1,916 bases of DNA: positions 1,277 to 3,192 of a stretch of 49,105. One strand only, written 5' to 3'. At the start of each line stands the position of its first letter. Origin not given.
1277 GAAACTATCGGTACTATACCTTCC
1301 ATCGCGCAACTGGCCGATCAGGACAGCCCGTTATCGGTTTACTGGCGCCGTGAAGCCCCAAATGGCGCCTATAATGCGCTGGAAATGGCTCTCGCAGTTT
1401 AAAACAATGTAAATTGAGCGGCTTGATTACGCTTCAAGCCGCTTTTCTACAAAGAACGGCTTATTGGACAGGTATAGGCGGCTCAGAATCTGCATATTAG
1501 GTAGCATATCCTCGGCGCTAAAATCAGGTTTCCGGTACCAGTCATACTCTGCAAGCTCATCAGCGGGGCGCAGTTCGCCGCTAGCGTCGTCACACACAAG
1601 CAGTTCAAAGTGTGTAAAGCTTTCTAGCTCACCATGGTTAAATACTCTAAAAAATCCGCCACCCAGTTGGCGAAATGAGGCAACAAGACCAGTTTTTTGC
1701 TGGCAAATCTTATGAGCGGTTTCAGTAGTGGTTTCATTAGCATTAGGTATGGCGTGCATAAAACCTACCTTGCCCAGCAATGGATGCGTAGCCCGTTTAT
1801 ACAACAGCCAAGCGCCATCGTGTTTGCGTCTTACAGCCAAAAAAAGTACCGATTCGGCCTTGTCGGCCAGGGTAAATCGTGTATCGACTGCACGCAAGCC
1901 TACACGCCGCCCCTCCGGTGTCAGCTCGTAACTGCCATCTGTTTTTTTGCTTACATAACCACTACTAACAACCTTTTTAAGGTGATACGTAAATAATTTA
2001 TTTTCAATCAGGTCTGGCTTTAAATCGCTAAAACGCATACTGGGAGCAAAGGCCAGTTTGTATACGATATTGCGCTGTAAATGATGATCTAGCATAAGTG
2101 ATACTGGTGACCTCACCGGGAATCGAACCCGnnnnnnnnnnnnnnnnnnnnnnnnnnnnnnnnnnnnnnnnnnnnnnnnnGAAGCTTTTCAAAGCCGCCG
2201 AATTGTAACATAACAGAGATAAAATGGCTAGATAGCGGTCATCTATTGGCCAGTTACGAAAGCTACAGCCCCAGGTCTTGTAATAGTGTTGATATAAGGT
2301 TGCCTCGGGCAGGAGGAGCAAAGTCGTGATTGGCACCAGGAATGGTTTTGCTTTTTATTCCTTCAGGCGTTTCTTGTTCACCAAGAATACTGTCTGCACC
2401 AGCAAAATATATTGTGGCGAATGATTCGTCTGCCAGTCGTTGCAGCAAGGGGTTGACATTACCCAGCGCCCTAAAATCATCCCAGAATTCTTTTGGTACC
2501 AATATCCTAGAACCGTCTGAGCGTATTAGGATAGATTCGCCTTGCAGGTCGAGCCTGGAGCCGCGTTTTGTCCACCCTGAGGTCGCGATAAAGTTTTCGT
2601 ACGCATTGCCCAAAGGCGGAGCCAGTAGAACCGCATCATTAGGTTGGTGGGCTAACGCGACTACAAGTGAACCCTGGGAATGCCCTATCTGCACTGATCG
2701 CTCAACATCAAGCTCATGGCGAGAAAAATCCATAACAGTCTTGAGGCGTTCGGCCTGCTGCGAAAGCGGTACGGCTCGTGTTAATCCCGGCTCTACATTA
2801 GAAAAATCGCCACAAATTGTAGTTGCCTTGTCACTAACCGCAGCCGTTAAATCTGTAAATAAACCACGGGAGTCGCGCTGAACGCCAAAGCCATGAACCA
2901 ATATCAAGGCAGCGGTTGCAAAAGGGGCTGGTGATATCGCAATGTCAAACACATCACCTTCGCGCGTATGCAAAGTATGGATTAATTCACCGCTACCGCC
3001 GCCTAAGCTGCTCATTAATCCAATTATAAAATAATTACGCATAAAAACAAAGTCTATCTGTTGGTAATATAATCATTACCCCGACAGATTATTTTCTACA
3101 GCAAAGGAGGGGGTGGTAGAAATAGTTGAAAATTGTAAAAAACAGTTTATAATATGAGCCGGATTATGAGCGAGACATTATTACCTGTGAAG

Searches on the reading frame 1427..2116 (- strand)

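Call 78: search_protein_families(library=pfam, proteins=[window:1427-2116:-], max_evalue=0.01)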
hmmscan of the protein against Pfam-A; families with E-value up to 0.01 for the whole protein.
window:1427-2116:- (229 aa): 1 family
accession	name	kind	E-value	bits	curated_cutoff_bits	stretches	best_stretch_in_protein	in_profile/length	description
PF24038.1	DUF7347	-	0.00017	22.2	27.6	1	17-72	16-73/77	Domain of unknown function (DUF7347)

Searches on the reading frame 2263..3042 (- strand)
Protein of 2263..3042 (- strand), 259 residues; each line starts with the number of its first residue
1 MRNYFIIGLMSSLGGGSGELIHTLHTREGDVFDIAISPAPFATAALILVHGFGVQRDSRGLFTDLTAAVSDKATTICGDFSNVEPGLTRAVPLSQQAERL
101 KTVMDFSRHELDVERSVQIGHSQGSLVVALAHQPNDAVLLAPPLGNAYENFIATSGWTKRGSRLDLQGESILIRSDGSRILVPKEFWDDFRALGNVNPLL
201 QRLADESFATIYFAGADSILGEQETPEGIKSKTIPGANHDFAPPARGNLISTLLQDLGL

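Call 78: search_protein_families(library=pfam, proteins=[window:2263-3042:-], max_evalue=0.01)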
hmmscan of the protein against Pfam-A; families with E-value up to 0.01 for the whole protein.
window:2263-3042:- (259 aa): 2 families
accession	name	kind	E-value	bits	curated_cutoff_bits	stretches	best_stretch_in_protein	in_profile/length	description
PF12697.13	Abhydrolase_6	-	0.00024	22.3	26.3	1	46-155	1-109/217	Alpha/beta hydrolase family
PF00561.26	Abhydrolase_1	-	0.0065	16.6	25.8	1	45-131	2-86/245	alpha/beta hydrolase fold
